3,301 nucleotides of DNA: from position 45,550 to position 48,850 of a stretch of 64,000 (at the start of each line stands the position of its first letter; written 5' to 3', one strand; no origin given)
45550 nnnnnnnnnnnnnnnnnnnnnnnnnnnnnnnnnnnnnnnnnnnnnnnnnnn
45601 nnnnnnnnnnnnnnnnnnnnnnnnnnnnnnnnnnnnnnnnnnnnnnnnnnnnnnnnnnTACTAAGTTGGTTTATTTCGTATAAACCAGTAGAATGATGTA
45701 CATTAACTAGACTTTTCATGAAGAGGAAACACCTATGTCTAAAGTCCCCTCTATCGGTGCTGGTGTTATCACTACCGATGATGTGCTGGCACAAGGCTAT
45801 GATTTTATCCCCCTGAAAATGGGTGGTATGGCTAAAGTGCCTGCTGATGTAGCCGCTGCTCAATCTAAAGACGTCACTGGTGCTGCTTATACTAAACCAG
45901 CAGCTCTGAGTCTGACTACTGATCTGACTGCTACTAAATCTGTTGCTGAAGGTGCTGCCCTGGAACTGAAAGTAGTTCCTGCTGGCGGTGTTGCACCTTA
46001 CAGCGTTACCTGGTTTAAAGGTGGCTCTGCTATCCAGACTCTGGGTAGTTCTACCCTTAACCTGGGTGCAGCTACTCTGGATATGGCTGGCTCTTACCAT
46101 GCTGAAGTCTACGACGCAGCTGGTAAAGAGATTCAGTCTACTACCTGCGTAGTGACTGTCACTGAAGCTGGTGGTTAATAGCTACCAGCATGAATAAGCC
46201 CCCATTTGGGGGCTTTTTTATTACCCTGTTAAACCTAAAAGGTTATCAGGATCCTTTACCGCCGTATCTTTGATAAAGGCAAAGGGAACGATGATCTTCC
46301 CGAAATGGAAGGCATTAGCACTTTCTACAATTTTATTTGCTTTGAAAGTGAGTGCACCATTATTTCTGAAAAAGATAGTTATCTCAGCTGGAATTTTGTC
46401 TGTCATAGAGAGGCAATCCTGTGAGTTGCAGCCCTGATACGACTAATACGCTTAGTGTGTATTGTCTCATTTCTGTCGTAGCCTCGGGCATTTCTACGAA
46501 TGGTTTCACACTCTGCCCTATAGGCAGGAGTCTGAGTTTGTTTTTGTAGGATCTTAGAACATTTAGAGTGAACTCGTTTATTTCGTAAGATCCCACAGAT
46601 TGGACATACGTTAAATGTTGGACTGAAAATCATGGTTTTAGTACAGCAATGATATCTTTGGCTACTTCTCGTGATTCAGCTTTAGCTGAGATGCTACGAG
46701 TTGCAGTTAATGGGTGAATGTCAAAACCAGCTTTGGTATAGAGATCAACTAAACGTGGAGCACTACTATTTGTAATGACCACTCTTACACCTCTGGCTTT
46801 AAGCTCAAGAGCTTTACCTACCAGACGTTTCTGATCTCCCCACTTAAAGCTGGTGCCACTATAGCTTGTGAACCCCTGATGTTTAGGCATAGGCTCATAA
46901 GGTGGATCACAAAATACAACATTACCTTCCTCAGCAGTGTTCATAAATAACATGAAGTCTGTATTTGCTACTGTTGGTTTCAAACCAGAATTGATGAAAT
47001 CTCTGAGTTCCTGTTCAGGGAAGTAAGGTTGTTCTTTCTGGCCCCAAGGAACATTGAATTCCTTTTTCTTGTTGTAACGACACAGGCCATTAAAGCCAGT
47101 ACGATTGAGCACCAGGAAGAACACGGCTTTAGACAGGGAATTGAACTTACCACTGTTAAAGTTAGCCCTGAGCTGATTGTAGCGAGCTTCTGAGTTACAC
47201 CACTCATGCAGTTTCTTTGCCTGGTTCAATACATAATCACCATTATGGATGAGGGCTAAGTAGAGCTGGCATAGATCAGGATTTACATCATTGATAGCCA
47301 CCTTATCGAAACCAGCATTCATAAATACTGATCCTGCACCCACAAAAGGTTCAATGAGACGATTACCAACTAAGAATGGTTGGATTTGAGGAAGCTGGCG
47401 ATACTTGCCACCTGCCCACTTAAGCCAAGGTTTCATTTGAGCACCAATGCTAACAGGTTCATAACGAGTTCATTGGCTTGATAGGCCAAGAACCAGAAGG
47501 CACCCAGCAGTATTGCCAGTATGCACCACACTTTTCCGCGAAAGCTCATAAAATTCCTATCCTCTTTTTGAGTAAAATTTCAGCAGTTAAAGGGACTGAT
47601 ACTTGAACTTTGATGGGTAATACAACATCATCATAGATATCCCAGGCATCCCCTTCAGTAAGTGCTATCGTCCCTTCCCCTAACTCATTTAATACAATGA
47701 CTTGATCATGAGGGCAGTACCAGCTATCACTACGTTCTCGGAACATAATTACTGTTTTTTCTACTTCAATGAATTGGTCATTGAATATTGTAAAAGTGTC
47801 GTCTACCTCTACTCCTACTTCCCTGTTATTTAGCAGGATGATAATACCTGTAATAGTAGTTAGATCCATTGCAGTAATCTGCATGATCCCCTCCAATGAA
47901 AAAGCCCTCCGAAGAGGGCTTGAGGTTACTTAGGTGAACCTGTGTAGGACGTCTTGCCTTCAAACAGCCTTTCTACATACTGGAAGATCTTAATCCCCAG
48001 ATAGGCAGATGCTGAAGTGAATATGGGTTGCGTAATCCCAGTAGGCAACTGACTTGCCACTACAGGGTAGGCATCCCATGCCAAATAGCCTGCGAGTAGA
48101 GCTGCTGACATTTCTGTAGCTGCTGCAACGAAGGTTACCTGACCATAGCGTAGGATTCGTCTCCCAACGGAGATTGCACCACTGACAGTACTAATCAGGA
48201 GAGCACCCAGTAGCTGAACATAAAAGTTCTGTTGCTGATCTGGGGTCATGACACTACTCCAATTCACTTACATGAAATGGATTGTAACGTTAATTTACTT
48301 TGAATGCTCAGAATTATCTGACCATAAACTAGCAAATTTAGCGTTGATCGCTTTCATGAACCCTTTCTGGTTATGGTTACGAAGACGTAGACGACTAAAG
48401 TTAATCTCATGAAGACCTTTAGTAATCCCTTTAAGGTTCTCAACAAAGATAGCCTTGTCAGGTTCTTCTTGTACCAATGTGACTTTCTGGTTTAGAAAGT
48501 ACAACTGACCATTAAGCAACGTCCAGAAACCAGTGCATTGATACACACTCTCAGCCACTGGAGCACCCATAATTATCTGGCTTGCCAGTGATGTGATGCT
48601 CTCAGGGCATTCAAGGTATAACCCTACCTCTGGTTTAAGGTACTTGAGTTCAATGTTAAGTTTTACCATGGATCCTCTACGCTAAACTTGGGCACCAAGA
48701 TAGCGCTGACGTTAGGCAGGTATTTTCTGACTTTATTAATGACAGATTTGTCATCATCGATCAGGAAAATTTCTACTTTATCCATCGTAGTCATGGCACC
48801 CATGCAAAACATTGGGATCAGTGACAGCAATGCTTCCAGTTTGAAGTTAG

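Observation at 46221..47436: Dam-like methyltransferase co-transcribed with two tiny ORFs including a zinc-ribbon-like protein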

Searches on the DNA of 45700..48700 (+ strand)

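Call 3: search_dna_similar(query=window:45700-48700:+, collection=phages, mode=near, max_rows=25)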
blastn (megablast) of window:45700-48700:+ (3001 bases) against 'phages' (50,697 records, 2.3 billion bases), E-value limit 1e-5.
Records with a match: 13; places in all: 13; records where one place covers at least 80% of the query: 13.
Best place of each record, by identity: 90-95% 12; 80-90% 1.
By first word of the organism name: Klebsiella 13.
By host as written in the record: Klebsiella pneumoniae 3; - 2; Klebsiella pneumoniae BM327-1 2; Klebsiella pneumoniae L923 2; Klebsiella pneumoniae 184 2; Klebsiella sp. 1; Klebsiella pneumoniae KPPR1 (ATCC 43816) 1.
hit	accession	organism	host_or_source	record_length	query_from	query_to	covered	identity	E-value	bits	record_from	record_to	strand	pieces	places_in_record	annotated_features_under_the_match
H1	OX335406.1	Klebsiella phage cp20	Sewage and Seine river water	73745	1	2998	100%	93.9%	0e+0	4639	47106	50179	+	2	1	record has no annotation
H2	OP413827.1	Klebsiella phage pKP-BM327-1.2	Klebsiella pneumoniae BM327-1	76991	1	3001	100%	93.3%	0e+0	4416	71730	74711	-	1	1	methyl-directed repair DNA adenine methylase | hypothetical protein (x8)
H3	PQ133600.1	Klebsiella phage P19-618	Klebsiella pneumoniae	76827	1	2998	100%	93.2%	0e+0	4401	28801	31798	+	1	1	methyltransferase Dmt | hypothetical protein (x8)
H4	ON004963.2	Klebsiella phage GADU21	Klebsiella sp.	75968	1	2998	100%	92.6%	0e+0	4296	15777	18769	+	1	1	methyl-directed repair DNA adenine methylase | putative tail protein | hypothetical protein (x6) | HAD family hydrolase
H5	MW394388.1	Klebsiella phage vB_KpP_FBKp27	Klebsiella pneumoniae L923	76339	1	3001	100%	92.4%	0e+0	4283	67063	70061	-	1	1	methyl-directed repair DNA adenine methylase | putative tail protein | hypothetical protein (x5) | terminator (x3) | promoter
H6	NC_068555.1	Klebsiella phage vB_KpP_FBKp27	Klebsiella pneumoniae L923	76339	1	3001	100%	92.4%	0e+0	4283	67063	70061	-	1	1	methyl-directed repair DNA adenine methylase | Hoc-like head decoration | hypothetical protein (x4) | holin | terminator (x3) | and 1 other names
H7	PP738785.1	Klebsiella phage vB_KpnP_Tribble_ER49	Klebsiella pneumoniae KPPR1 (ATCC 43816)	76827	1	2998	100%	92.2%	0e+0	4241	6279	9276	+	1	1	DNA methyltransferase | Hoc-like head decoration protein | hypothetical protein (x5) | holin | polynucleotide kinase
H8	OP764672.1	Klebsiella phage VB_KpP_HS106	Klebsiella pneumoniae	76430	1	3001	100%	91.3%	0e+0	4098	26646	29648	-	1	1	hypothetical protein (x9)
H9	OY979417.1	Klebsiella phage vB_Kpn_K17alpha62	-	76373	1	3001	100%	91.2%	0e+0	4084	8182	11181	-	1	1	RNA polymerase | N4-like RNA polymerase | hypothetical protein | unknown function | toxin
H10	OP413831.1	Klebsiella phage pKP-BM327-1.1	Klebsiella pneumoniae BM327-1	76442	1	3001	95%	92.5%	0e+0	4084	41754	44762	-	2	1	methyl-directed repair DNA adenine methylase | hypothetical protein (x8)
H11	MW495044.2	Klebsiella phage vB_KpnP_P184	Klebsiella pneumoniae 184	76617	1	3001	89%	93.5%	0e+0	3950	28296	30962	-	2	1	methyltransferase | hypothetical protein (x7)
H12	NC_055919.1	Klebsiella phage vB_KpnP_P184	Klebsiella pneumoniae 184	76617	1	3001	89%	93.5%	0e+0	3950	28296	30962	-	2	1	methyltransferase | Hoc-like head decoration | hypothetical protein (x5) | holin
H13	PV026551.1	Klebsiella phage Halo_KS_7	Klebsiella pneumoniae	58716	1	3001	85%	85.2%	0e+0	2613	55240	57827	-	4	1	methyl-directed repair DNA adenine methylase | Hoc-like head decoration protein | holin | hypothetical protein (x2) | terminator (x3)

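Call 5: get_annotated_region(hit=H6, flank=3000)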
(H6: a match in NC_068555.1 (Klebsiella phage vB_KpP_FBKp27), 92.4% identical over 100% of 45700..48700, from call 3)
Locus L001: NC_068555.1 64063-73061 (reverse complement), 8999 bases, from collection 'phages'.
description: Klebsiella phage vB_KpP_FBKp27, complete genome.
organism: Klebsiella phage vB_KpP_FBKp27 (NCBI taxid 2801837)
taxonomy: Viruses; Duplodnaviria; Heunggongvirae; Uroviricota; Caudoviricetes; Schitoviridae; Efbeekayvirus; Efbeekayvirus Fbkp27
host: Klebsiella pneumoniae L923; source: -; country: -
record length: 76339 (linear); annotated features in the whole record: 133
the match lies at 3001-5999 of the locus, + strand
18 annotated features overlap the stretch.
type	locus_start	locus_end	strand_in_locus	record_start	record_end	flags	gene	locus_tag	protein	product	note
CDS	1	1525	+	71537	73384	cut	-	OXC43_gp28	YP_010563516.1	tail protein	-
CDS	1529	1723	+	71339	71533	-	-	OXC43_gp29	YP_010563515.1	hypothetical protein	-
regulatory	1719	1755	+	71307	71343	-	-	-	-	terminator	-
CDS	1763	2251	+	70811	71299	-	-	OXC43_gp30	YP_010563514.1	endolysin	-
CDS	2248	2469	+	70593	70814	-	-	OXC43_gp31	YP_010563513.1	holin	possible holin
CDS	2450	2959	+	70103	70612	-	-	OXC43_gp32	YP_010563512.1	Rz-like spanin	-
CDS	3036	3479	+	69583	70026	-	-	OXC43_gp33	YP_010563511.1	Hoc-like head decoration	-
regulatory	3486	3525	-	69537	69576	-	-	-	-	terminator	-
regulatory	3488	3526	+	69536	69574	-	-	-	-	terminator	-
regulatory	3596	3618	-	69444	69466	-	-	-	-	promoter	-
CDS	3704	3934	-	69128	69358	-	-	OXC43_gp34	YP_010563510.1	hypothetical protein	-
CDS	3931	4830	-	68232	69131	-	-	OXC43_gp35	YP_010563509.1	methyl-directed repair DNA adenine methylase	-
CDS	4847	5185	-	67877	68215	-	-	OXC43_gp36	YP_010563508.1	hypothetical protein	-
regulatory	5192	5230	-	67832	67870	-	-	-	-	terminator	-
CDS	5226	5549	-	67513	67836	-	-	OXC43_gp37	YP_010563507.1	holin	-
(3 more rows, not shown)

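Call 6: get_annotated_region(hit=H7, flank=3000)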
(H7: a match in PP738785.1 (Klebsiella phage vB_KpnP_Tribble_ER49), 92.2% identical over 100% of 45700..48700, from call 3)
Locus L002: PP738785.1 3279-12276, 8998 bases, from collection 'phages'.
description: Klebsiella phage vB_KpnP_Tribble_ER49, complete genome.
organism: Klebsiella phage vB_KpnP_Tribble_ER49 (NCBI taxid 3375002)
taxonomy: Viruses
host: Klebsiella pneumoniae KPPR1 (ATCC 43816); source: Chicago area sewage; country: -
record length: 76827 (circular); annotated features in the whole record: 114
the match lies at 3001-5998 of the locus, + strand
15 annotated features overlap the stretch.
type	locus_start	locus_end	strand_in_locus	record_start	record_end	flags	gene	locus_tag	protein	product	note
CDS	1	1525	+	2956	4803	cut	-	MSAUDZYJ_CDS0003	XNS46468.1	tail protein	-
CDS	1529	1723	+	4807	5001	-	-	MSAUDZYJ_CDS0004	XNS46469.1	hypothetical protein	-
CDS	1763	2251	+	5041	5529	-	-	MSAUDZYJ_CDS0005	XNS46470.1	endolysin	-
CDS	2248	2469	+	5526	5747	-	-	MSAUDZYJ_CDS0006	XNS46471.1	holin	-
CDS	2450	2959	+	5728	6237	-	-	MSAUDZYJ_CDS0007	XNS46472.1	Rz-like spanin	-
CDS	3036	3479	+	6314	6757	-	-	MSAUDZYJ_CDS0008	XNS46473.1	Hoc-like head decoration protein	-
CDS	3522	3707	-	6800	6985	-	-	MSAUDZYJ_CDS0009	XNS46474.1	hypothetical protein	-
CDS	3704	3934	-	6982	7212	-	-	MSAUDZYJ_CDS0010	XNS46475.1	hypothetical protein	-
CDS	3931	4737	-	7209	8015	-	-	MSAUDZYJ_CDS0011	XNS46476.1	DNA methyltransferase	-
CDS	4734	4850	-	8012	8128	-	-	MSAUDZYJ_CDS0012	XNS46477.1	hypothetical protein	-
CDS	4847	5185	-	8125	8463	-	-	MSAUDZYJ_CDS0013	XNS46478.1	hypothetical protein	-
CDS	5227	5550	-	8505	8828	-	-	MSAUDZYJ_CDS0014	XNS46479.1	holin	-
CDS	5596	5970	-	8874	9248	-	-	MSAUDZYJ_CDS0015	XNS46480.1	hypothetical protein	-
CDS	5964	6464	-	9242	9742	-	-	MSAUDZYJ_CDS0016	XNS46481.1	polynucleotide kinase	-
CDS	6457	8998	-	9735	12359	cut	-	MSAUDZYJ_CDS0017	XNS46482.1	DNA polymerase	-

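Call 23: get_annotated_region(hit=H13, flank=1500)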
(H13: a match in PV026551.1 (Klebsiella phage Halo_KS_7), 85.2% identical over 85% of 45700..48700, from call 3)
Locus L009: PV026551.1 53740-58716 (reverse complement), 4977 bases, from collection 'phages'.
description: Klebsiella phage Halo_KS_7, complete genome.
organism: Klebsiella phage Halo_KS_7 (NCBI taxid 3401043)
taxonomy: Viruses; Duplodnaviria; Heunggongvirae; Uroviricota; Caudoviricetes; Schitoviridae; Efbeekayvirus
host: Klebsiella pneumoniae; source: sewage from Shahriar Hospital; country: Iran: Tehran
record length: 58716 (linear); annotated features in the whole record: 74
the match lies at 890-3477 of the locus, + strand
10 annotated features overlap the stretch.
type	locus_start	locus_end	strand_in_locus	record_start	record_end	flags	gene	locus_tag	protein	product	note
CDS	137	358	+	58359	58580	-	-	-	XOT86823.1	putative holin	-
CDS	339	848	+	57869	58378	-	-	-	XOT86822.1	Rz-like spanin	-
CDS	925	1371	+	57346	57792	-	-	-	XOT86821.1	Hoc-like head decoration protein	-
regulatory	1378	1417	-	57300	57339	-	-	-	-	terminator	-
regulatory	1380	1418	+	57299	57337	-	-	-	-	terminator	-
CDS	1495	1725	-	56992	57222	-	-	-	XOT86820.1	hypothetical protein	-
CDS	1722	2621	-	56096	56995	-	-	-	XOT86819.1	methyl-directed repair DNA adenine methylase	-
regulatory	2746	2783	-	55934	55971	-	-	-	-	terminator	-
CDS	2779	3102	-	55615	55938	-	-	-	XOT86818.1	holin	-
CDS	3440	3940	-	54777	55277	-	-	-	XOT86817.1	hypothetical protein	putative avirulence protein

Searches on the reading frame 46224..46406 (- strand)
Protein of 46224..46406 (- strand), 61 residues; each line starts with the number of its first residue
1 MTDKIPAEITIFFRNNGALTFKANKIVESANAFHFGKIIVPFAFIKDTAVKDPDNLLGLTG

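Call 4: search_protein_families(library=pfam, proteins=[window:46224-46406:-], max_evalue=0.1)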
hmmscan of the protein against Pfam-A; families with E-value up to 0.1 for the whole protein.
window:46224-46406:- (61 aa): 0 families

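Call 7: search_protein_families(library=phrogs, proteins=[window:46224-46406:-], max_evalue=0.01)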
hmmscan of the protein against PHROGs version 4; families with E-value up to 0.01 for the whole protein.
window:46224-46406:- (61 aa): 0 families

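Call 8: search_protein_families(library=ncbifam, proteins=[window:46224-46406:-], max_evalue=0.1)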
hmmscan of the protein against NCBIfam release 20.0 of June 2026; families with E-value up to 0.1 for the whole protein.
window:46224-46406:- (61 aa): 0 families

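Call 11: find_homologous_proteins(query=window:46224-46406:-, max_evalue=0.01)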
Query window:46224-46406:- (61 aa): 11 proteins with E <= 0.01 among 11 candidates.
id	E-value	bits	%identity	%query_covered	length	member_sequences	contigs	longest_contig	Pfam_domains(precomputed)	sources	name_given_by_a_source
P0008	1.8e-31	124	97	100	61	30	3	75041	-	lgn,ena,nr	nr:MAG TPA: hypothetical protein [Caudoviricetes sp.]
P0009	4.5e-31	122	95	100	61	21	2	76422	-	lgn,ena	-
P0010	1.6e-30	121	92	100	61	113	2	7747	-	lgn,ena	-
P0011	9.2e-30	118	92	100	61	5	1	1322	-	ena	-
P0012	1.2e-29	118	92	100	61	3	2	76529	-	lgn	-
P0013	2.5e-29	117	90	100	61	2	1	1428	-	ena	-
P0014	5.1e-29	116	92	100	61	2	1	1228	-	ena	-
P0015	5.2e-28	113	89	100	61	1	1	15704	-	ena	-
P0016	2.1e-26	108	79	100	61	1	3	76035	-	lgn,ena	-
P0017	2.2e-25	105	82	100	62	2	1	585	-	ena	-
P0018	3.2e-15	73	61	100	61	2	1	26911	-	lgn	-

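Call 19: find_encoding_contigs(protein=P0018, flank=6000, max_places=3)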
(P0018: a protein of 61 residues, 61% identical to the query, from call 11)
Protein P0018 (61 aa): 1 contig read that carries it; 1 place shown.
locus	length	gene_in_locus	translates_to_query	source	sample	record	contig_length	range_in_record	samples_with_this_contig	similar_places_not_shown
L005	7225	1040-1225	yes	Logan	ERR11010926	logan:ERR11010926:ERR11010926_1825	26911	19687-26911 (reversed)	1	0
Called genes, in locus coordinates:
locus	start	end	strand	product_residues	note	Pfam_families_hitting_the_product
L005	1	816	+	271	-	?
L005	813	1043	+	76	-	-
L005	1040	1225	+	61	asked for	-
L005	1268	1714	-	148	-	-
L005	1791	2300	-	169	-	PF10721:DUF2514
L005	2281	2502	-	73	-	PF25612:DUF7940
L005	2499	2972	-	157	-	-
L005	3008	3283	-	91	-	-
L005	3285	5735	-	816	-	PF27114:Phage_tail_beta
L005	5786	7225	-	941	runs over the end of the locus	PF13884:Peptidase_S74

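Call 28: predict_structure(alignment_id=A2)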
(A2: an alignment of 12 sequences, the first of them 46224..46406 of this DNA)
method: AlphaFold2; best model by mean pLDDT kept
length: 61 residues; sequences in the alignment: 12
mean_pLDDT: 74.1   pTM: 0.55
mean pLDDT of the five models: 74.1, 66.7, 66.1, 63.6, 57.6
residues with pLDDT >= 90: 3; 70-90: 41; 50-70: 8; < 50: 9
segments of 3 or more residues with pLDDT < 50: 1-3, 56-61
pLDDT, mean of each block of 10 residues (from residue 1): 65 88 75 82 84 53 36
secondary structure, 60 per line:
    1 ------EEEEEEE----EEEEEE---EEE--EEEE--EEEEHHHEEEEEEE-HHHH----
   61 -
elements in order: E7-13 E18-23 E27-29 E32-35 E38-41 E45-51 H53-56

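Call 47: search_dna_similar(query=window:46224-46406:-, collection=phages, mode=protein, max_evalue=1, max_rows=30, rows=best)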
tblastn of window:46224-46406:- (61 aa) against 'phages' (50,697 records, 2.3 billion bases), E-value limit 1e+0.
Records with a match: 13; places in all: 13; records where one place covers at least 80% of the query: 12.
Best place of each record, by identity: 95-99% 4; 90-95% 5; 80-90% 2; <60% 2.
By first word of the organism name: Klebsiella 13.
By host as written in the record: Klebsiella pneumoniae 3; Klebsiella pneumoniae 184 2; - 2; Klebsiella pneumoniae L923 2; Klebsiella pneumoniae BM327-1 2; Klebsiella pneumoniae KPPR1 (ATCC 43816) 1; Klebsiella sp. 1.
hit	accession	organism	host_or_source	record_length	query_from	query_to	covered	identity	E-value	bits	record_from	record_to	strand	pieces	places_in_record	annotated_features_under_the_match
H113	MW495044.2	Klebsiella phage vB_KpnP_P184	Klebsiella pneumoniae 184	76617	1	61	100%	98.4%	2e-32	121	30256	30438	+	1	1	hypothetical protein (x2)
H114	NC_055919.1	Klebsiella phage vB_KpnP_P184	Klebsiella pneumoniae 184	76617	1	61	100%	98.4%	2e-32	121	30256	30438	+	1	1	hypothetical protein (x2)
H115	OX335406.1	Klebsiella phage cp20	Sewage and Seine river water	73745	1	61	100%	98.4%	2e-32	121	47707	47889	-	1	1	record has no annotation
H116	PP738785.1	Klebsiella phage vB_KpnP_Tribble_ER49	Klebsiella pneumoniae KPPR1 (ATCC 43816)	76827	1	61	100%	98.4%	4e-32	120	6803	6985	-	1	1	hypothetical protein (x2)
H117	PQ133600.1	Klebsiella phage P19-618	Klebsiella pneumoniae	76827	1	61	100%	93.4%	9e-31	116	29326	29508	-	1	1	hypothetical protein (x2)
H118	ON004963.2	Klebsiella phage GADU21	Klebsiella sp.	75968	1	61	100%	90.2%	2e-30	115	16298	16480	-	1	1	hypothetical protein (x2)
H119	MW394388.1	Klebsiella phage vB_KpP_FBKp27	Klebsiella pneumoniae L923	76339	1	61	100%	90.2%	4e-30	115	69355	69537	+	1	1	promoter | hypothetical protein | terminator (x2)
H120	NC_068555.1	Klebsiella phage vB_KpP_FBKp27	Klebsiella pneumoniae L923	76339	1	61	100%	90.2%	4e-30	115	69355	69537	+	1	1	promoter | hypothetical protein | terminator (x2)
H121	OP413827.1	Klebsiella phage pKP-BM327-1.2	Klebsiella pneumoniae BM327-1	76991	1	61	100%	90.2%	5e-30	114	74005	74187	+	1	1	hypothetical protein (x2)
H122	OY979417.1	Klebsiella phage vB_Kpn_K17alpha62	-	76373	1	61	100%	86.9%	1e-29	114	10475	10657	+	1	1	RNA polymerase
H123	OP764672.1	Klebsiella phage VB_KpP_HS106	Klebsiella pneumoniae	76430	3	61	97%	44.1%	4e-11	61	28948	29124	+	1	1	hypothetical protein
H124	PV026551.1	Klebsiella phage Halo_KS_7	Klebsiella pneumoniae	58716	1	61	49%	80.0%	1e-1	56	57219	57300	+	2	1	hypothetical protein | terminator (x2)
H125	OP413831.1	Klebsiella phage pKP-BM327-1.1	Klebsiella pneumoniae BM327-1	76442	5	61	93%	42.1%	9e-10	57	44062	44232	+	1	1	hypothetical protein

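Call 51: get_annotated_region(hit=H123, flank=2000)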
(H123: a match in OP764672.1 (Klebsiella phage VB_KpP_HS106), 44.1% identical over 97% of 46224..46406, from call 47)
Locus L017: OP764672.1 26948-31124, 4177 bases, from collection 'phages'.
description: Klebsiella phage VB_KpP_HS106, complete genome.
organism: Klebsiella phage VB_KpP_HS106 (NCBI taxid 2996116)
taxonomy: Viruses; Duplodnaviria; Heunggongvirae; Uroviricota; Caudoviricetes; Schitoviridae; Efbeekayvirus
host: Klebsiella pneumoniae; source: hospital sewage; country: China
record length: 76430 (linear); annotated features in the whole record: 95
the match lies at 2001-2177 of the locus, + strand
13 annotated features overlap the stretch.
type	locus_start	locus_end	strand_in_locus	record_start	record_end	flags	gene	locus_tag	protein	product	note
CDS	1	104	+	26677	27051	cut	-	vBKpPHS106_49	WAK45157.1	hypothetical protein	-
CDS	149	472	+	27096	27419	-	-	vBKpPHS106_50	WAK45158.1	hypothetical protein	-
CDS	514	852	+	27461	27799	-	-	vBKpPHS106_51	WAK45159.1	hypothetical protein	-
CDS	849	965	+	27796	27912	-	-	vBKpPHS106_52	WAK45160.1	hypothetical protein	-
CDS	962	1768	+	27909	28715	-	-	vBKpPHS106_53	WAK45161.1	hypothetical protein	-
CDS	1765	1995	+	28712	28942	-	-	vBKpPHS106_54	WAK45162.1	hypothetical protein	-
CDS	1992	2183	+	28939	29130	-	-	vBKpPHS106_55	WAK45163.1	hypothetical protein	-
CDS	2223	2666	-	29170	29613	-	-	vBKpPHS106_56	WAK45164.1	hypothetical protein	-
CDS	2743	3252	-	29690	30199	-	-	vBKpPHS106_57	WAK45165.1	hypothetical protein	-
CDS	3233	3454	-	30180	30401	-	-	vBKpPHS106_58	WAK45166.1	hypothetical protein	-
CDS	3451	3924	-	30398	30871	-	-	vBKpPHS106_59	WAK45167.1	hypothetical protein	-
CDS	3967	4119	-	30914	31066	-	-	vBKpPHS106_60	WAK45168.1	hypothetical protein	-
CDS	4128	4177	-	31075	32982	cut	-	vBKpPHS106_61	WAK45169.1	hypothetical protein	-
